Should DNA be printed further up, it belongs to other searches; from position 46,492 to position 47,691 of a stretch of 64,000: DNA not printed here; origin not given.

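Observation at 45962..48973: Tandemly duplicated, translationally coupled metallophosphoesterase + Pol-beta nucleotidyltransferase modules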

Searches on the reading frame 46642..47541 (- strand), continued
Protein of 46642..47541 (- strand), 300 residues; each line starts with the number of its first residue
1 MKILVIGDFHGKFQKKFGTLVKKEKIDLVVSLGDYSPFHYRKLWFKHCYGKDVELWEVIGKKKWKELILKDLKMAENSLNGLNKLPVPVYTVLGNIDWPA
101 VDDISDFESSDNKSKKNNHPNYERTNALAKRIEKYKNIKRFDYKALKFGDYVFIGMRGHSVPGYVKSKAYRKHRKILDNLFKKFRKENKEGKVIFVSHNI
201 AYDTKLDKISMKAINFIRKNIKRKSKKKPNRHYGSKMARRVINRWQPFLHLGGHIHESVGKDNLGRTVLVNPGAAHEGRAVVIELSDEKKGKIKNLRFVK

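Call 81: search_solved_structures(query=A6, max_evalue=0.01, show_alignments=3)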
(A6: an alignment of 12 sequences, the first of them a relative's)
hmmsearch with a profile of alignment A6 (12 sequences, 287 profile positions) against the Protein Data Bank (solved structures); distinct sequences matched with E-value up to 0.01: 1.
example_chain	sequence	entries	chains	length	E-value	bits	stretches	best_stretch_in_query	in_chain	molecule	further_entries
2yvt_A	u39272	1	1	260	1.1e-08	38.1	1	216-281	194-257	Hypothetical protein aq_1956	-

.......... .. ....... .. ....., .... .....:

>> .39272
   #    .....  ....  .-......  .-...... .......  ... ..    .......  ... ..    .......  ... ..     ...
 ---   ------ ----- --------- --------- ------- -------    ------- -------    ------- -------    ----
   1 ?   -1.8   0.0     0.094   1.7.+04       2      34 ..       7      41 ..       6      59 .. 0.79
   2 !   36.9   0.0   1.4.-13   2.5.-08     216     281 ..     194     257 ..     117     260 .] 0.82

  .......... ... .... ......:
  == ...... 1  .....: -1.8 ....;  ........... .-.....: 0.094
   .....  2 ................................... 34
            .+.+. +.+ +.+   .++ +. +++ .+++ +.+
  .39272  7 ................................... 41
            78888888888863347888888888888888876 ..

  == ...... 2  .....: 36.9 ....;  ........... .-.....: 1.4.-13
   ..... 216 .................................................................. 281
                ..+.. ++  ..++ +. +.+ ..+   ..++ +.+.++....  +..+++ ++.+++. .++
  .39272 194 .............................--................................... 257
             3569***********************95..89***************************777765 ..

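Call 85: find_related_loci(query=A6, collection=viral_contigs, flank=5000)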
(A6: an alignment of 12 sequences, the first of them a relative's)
Query A6 (300 aa) in viral_contigs; peptide patterns used: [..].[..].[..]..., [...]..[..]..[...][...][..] (x = any residue, [..] = any of these).
45 stretches matched a pattern, but none encodes a relative of the query by tblastn (E <= 1e-3).

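Call 86: search_protein_families(library=phrogs, proteins=[window:46642-47541:-], max_evalue=0.01)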
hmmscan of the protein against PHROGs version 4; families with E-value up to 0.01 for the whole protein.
window:46642-47541:- (300 aa): 1 family
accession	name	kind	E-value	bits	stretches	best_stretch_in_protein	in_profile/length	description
phrog_1649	-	other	1.8e-08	34.4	1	1-272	36-268/308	metallo-phosphoesterase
